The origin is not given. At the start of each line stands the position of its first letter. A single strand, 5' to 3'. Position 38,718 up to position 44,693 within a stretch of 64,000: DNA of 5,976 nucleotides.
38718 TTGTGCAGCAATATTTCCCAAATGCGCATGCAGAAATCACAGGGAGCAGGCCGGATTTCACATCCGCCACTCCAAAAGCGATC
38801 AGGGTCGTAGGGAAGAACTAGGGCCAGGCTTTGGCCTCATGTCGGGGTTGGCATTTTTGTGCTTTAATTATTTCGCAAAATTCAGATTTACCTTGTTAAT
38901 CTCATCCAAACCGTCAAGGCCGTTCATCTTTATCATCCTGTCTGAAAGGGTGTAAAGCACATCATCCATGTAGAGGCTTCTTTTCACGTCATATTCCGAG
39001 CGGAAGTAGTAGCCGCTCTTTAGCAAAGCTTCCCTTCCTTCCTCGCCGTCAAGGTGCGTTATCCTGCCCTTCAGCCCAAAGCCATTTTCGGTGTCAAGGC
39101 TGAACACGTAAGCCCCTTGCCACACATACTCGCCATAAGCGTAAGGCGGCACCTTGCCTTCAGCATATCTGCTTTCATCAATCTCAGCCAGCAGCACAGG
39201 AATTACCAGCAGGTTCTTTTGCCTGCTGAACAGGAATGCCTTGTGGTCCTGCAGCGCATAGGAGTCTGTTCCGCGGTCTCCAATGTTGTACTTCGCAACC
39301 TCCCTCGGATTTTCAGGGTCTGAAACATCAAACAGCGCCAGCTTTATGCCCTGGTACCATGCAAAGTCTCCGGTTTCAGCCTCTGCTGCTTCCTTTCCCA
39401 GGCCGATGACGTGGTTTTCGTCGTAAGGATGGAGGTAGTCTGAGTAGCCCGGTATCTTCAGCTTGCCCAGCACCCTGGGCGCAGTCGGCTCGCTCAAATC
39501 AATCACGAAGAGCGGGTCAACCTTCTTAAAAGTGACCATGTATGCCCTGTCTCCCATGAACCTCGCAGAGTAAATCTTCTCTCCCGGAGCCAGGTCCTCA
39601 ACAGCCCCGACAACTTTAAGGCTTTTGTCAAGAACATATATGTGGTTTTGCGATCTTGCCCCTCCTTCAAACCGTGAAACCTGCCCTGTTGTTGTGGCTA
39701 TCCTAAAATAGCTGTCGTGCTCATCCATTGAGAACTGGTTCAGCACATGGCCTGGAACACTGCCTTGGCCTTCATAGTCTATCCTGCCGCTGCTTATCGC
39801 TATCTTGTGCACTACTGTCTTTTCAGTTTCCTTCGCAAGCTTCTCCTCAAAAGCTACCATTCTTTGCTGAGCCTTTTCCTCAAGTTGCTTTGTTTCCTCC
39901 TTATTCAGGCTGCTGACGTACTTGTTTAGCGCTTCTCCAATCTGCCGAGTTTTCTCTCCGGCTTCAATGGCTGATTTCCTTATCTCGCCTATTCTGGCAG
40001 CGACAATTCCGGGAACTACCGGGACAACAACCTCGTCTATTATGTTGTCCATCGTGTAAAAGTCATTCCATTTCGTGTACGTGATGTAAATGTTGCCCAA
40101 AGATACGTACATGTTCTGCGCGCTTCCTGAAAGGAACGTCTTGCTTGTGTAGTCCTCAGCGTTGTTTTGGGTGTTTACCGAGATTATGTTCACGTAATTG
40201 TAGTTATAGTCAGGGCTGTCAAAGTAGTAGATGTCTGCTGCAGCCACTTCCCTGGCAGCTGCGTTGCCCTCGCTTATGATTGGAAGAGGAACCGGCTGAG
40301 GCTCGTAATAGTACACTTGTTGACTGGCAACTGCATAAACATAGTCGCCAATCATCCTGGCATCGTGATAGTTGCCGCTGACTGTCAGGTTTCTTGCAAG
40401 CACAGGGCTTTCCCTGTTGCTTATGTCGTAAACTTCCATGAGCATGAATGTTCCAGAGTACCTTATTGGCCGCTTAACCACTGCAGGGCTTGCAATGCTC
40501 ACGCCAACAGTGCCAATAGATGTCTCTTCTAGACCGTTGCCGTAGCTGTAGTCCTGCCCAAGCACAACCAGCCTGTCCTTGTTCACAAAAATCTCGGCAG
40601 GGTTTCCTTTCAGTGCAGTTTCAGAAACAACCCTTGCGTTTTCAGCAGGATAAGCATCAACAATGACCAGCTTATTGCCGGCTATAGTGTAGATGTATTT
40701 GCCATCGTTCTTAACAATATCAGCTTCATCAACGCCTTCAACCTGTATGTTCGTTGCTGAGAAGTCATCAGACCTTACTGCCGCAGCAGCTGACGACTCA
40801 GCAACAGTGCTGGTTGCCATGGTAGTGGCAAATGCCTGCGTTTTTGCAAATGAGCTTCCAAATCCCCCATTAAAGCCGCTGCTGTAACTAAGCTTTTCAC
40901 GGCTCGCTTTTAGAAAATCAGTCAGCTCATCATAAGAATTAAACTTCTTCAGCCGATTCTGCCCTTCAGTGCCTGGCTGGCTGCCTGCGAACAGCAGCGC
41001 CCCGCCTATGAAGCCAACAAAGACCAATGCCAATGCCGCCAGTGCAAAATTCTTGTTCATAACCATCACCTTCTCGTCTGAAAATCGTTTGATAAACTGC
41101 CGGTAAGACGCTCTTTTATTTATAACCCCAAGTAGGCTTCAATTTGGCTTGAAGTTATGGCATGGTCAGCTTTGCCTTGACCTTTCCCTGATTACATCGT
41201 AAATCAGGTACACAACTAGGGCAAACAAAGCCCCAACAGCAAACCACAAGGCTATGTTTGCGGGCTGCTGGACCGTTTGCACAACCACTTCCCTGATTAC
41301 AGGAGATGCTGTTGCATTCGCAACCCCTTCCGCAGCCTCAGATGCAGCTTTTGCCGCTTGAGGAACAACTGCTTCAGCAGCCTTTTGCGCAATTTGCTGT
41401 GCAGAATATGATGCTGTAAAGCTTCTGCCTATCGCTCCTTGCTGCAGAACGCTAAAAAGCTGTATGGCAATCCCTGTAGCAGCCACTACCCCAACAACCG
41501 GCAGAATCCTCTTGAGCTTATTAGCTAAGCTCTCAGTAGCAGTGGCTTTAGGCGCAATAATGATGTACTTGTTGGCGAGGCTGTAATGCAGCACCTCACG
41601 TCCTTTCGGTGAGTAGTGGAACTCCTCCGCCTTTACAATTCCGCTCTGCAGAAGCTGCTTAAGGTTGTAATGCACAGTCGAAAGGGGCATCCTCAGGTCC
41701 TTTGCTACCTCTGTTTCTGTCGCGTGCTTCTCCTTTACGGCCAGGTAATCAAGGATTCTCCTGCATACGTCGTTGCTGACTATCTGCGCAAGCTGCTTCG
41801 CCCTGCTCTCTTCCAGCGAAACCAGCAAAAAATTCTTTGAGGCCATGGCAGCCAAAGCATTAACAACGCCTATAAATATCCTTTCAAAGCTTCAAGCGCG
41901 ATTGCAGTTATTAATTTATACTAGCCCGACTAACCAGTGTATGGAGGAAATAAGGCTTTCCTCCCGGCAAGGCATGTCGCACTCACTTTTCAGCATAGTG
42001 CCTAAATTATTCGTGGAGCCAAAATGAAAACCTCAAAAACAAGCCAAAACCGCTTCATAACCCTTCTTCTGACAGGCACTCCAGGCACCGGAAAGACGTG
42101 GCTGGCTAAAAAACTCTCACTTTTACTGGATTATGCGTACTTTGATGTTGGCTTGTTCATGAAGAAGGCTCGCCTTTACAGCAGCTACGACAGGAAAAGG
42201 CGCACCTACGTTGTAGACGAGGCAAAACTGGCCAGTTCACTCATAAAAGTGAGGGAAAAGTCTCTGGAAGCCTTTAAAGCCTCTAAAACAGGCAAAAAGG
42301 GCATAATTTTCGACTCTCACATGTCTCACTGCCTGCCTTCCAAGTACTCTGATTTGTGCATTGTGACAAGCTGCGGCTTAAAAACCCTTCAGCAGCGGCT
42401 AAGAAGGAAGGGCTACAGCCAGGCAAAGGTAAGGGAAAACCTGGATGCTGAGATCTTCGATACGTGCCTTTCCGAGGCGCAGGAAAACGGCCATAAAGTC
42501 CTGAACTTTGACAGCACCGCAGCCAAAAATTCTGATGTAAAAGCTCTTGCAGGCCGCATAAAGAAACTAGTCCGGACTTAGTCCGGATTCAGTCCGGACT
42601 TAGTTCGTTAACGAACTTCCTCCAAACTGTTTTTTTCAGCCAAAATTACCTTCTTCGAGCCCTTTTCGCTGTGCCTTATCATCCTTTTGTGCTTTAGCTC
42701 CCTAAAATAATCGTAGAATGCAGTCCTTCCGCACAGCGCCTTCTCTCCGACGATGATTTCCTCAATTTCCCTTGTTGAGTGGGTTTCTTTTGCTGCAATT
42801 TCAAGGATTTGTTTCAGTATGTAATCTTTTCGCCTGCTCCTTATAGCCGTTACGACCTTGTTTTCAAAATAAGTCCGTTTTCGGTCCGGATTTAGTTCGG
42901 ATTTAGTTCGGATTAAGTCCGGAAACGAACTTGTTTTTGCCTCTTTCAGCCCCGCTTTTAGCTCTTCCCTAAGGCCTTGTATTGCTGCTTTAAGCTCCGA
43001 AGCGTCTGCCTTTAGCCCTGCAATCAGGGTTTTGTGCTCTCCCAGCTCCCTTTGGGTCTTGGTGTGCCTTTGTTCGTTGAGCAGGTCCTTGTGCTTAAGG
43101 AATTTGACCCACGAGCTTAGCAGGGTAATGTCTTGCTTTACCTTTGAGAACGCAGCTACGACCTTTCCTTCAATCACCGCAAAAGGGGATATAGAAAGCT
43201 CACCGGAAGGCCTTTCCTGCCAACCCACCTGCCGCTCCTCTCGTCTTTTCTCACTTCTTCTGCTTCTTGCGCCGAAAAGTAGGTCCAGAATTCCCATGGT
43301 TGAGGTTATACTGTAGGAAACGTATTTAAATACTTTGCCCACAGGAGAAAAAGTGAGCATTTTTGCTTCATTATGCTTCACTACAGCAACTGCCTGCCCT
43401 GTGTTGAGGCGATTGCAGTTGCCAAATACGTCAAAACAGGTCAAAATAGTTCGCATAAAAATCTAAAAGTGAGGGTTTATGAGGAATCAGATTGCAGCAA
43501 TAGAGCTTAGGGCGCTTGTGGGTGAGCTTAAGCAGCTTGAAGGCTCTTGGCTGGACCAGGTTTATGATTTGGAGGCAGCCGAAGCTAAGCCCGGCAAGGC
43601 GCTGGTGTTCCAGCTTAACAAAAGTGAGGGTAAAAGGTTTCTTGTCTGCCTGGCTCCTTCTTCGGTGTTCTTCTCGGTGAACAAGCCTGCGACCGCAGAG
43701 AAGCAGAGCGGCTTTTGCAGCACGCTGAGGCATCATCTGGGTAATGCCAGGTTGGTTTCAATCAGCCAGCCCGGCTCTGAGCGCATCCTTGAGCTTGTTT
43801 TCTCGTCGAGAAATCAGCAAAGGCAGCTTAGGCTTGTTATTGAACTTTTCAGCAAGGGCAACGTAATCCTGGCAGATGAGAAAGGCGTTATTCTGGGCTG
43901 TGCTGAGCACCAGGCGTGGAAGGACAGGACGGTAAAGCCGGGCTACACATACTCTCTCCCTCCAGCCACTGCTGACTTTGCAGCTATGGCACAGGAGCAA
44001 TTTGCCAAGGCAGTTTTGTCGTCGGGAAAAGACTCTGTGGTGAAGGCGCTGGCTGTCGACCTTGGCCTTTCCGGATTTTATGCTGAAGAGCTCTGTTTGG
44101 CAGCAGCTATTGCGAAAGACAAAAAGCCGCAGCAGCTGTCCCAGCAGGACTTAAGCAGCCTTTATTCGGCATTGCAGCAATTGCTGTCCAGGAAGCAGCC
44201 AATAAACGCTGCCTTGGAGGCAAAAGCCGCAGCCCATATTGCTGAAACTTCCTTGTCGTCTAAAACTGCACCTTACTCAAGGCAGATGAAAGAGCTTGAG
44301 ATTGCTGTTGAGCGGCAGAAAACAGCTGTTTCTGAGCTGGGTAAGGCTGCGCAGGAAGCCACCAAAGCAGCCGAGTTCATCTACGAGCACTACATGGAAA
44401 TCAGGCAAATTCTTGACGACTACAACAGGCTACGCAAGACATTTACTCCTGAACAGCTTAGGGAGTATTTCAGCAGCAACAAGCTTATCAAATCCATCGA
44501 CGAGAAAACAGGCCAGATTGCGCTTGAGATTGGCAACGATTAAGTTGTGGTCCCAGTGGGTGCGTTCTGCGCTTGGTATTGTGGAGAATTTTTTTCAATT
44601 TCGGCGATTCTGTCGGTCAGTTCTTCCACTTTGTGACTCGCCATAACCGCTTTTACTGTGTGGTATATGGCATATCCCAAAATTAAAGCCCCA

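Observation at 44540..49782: Co-directional island of orphan genes with individual leaderless promoters, interrupted by the 5S rRNA gene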

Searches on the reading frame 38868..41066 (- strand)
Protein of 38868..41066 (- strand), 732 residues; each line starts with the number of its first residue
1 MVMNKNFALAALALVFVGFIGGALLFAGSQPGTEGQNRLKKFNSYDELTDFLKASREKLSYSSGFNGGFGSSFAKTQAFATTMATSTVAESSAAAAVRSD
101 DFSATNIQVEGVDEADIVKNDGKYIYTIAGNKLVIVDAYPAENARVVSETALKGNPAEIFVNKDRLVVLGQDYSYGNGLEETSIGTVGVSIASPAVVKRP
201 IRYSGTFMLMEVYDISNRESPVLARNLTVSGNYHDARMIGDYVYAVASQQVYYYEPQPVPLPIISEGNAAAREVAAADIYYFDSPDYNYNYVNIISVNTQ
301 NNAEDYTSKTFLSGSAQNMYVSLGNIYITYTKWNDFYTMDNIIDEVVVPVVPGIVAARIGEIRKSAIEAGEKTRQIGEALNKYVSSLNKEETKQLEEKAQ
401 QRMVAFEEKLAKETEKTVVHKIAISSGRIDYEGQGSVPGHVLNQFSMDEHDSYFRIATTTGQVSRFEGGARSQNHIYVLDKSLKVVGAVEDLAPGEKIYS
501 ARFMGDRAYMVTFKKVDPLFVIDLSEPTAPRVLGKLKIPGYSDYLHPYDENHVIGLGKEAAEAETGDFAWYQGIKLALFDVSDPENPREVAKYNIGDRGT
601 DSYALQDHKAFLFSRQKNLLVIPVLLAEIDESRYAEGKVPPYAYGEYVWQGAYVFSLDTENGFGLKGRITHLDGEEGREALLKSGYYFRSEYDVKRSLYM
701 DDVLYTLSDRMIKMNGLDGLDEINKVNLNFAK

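Call 54: search_protein_families(library=pfam, proteins=[window:38868-41066:-], max_evalue=0.001)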
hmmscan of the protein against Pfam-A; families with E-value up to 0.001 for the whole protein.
window:38868-41066:- (732 aa): 1 family
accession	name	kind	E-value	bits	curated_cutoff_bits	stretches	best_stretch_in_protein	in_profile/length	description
PF09826.15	Beta_propel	-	1.3e-166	555.8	22.4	1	102-718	1-493/495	Beta propeller domain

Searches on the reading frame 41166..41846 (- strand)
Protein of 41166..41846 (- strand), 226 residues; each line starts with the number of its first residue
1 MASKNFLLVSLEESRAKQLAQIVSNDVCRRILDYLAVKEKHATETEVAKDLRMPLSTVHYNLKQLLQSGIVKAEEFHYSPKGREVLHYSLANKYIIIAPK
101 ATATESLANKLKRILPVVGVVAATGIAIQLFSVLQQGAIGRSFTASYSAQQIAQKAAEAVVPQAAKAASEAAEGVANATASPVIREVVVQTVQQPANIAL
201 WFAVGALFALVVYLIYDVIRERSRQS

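Call 54: search_protein_families(library=pfam, proteins=[window:41166-41846:-], max_evalue=0.001)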
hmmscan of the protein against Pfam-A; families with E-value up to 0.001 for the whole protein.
window:41166-41846:- (226 aa): 3 families
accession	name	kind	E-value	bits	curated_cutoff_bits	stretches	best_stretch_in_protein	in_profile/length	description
PF12840.13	HTH_20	-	2.5e-09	37.4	27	1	24-72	2-49/51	Helix-turn-helix domain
PF09339.16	HTH_IclR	-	2.1e-05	24.7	22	1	30-72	7-49/52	IclR helix-turn-helix domain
PF13412.12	HTH_24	-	2.7e-05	24.1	21.9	1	29-72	6-48/48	Winged helix-turn-helix DNA-binding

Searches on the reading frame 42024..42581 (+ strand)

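Call 54: search_protein_families(library=pfam, proteins=[window:42024-42581:+], max_evalue=0.001)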
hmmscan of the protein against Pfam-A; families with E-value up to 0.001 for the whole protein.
window:42024-42581:+ (185 aa): 6 families
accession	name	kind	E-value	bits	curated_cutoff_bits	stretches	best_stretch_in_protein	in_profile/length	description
PF13238.12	AAA_18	-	1.2e-18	68.3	29.4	1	15-146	2-128/128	AAA domain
PF13521.12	AAA_28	-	1.2e-05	26.1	27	1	15-99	3-82/164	AAA domain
PF07728.20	AAA_5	-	8.4e-05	23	22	1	14-65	2-57/139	AAA domain (dynein-related subfamily)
PF13401.12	AAA_22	-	0.00013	22.7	27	1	14-92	8-68/130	AAA domain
PF13207.12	AAA_17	-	0.00038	21.2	27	1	17-102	1-82/136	AAA domain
PF00004.35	AAA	-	0.00067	20.6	21.2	0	14-46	1-33/131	ATPase family associated with various cellular activities (AAA)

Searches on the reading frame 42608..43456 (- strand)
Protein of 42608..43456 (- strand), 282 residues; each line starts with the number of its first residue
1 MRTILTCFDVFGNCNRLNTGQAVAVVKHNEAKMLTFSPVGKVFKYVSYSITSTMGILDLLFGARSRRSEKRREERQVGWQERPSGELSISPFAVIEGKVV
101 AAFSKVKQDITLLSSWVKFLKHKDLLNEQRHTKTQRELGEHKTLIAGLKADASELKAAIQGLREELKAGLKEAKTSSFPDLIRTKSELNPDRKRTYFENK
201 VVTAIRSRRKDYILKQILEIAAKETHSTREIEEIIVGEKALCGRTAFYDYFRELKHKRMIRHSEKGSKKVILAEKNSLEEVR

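Call 4: search_protein_families(library=pfam, proteins=[window:42608-43456:-], max_evalue=0.1)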
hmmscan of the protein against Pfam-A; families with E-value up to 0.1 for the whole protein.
window:42608-43456:- (282 aa): 1 family
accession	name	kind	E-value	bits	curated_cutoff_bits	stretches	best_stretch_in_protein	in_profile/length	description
PF12479.13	DUF3698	-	0.018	15.9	25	1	106-179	2-75/107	Protein of unknown function (DUF3698)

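Call 6: search_protein_families(library=ncbifam, proteins=[window:42608-43456:-], max_evalue=0.1)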
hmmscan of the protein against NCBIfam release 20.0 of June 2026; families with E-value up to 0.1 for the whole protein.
window:42608-43456:- (282 aa): 1 family
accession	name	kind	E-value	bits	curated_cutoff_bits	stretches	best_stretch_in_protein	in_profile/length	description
TIGR01843.1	type_I_hlyD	subfamily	0.032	13.2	208.65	1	123-192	196-265/422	HlyD family type I secretion periplasmic adaptor subunit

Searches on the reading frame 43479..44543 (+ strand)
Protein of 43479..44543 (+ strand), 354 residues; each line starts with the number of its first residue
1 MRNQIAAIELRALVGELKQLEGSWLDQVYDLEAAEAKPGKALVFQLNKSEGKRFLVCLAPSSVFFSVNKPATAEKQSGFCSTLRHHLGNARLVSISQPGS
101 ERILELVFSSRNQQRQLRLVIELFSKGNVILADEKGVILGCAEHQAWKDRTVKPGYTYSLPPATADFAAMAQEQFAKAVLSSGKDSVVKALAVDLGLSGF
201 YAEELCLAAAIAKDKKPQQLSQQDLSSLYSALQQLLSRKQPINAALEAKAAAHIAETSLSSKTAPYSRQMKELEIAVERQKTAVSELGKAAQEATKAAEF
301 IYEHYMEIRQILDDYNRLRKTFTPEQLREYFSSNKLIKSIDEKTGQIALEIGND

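Call 4: search_protein_families(library=pfam, proteins=[window:43479-44543:+], max_evalue=0.1)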
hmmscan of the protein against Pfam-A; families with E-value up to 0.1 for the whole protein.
window:43479-44543:+ (354 aa): 3 families
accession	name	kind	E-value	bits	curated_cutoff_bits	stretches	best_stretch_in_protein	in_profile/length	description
PF05833.16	NFACT_N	-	5.4e-42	144.6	31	1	9-341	4-328/456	NFACT N-terminal and middle domains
PF07969.17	Amidohydro_3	-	0.057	13.3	29.7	1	162-320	151-300/472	Amidohydrolase family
PF17213.9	Hydin_ADK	-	0.085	13.4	27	0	175-291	23-136/196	Hydin Adenylate kinase-like domain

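Call 6: search_protein_families(library=ncbifam, proteins=[window:43479-44543:+], max_evalue=0.1)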
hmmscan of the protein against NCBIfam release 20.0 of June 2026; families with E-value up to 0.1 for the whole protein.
window:43479-44543:+ (354 aa): 3 families
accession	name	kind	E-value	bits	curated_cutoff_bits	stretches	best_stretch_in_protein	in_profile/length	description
NF041120.1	RqcH_arch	equivalog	1.4e-59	202.5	400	2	7-239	2-229/645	ribosome rescue protein RqcH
NF038240.1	fibro_bind_EfbA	exception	4.8e-05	22.2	1025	1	72-193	68-198/567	fibronectin-binding protein EfbA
NF002211.1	PRK01103.1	equivalog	0.019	14.5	212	1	110-237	86-212/274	bifunctional DNA-formamidopyrimidine glycosylase/DNA-(apurinic or apyrimidinic site) lyase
